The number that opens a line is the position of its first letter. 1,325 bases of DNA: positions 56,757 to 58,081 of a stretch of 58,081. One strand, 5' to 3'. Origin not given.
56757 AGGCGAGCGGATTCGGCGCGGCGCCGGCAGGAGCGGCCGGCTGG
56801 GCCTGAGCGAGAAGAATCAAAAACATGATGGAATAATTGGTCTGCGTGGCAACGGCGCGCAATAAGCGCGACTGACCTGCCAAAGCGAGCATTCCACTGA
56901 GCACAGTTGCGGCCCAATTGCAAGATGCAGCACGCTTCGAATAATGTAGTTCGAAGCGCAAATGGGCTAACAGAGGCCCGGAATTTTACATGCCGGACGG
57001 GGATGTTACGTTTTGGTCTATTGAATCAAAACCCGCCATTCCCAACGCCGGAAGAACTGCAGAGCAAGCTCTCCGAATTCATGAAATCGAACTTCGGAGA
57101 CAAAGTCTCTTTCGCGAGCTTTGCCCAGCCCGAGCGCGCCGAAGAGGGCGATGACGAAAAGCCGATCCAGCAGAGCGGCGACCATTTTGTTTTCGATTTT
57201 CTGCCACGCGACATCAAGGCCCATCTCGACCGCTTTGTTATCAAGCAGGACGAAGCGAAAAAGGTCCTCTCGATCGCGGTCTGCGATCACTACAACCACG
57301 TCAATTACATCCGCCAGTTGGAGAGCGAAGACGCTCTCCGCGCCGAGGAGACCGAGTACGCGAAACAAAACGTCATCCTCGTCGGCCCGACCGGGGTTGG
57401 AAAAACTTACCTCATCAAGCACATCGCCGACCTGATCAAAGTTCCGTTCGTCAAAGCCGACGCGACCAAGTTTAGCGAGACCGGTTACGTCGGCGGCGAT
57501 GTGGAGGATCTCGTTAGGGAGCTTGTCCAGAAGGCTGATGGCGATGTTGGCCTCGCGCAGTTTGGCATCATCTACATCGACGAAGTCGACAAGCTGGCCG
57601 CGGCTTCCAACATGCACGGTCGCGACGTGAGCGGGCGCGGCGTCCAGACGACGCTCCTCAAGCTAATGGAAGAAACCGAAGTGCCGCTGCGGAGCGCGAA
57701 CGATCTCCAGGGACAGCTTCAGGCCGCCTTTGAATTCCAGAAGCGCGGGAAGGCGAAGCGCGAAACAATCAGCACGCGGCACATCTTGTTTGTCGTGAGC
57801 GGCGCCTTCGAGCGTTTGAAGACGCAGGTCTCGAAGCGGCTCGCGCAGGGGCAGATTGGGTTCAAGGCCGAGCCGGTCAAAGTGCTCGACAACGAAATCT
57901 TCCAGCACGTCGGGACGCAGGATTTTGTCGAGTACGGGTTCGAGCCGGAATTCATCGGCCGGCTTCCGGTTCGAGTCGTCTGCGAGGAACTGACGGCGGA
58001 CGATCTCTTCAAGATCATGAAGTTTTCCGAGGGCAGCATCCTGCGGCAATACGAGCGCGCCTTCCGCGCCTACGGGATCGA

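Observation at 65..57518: Hyper-abundant 8/9-mer (G)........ in genes and spacers, both orientations, about one per 0.9 kb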

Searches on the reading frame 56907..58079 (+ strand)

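Call 46: search_protein_families(library=pfam, proteins=[window:56907-58079:+], max_evalue=0.01)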
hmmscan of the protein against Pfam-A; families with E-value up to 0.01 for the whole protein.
window:56907-58079:+ (391 aa): 17 families
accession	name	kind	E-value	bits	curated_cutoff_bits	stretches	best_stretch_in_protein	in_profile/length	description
PF07724.20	AAA_2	-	4e-28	99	27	1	154-355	4-165/166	AAA domain (Cdc48 subfamily)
PF00004.35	AAA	-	3.1e-16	60.5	21.2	1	156-259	1-97/131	ATPase family associated with various cellular activities (AAA)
PF07728.20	AAA_5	-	4.5e-06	27.1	22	1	155-231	1-79/139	AAA domain (dynein-related subfamily)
PF00493.29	MCM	-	5.2e-06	26.2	23.3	1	151-232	55-135/224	MCM P-loop domain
PF13401.12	AAA_22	-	3.1e-05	24.7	27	1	152-194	4-46/130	AAA domain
PF13191.12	AAA_16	-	9.3e-05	23.4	32.6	1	143-228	15-103/167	AAA ATPase domain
PF13173.12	AAA_14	-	0.00019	21.9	27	1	154-233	3-77/129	AAA domain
PF01078.27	Mg_chelatase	-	0.00033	20.6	20.3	0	153-177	22-46/207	Magnesium chelatase, subunit ChlI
PF01695.23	IstB_IS21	-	0.00043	20.3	24.1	1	152-171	91-110/238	IstB-like ATP binding protein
PF00158.32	Sigma54_activat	-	0.0011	19.1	20.2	1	147-233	16-108/168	Sigma-54 interaction domain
PF13479.12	AAA_24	-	0.002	18.4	27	1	153-231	2-77/195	AAA domain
PF05729.18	NACHT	-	0.0035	17.6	26.7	1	156-185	3-32/167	NACHT domain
PF20030.5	bpMoxR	-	0.0053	16.3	27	0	152-227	30-106/205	MoxR domain in the MoxR-vWA-beta-propeller ternary systems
PF12775.13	AAA_7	-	0.0073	16.3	25.8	0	152-182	32-62/181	P-loop containing dynein motor region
PF00005.33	ABC_tran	-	0.0082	17.2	25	0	152-178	10-36/137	ABC transporter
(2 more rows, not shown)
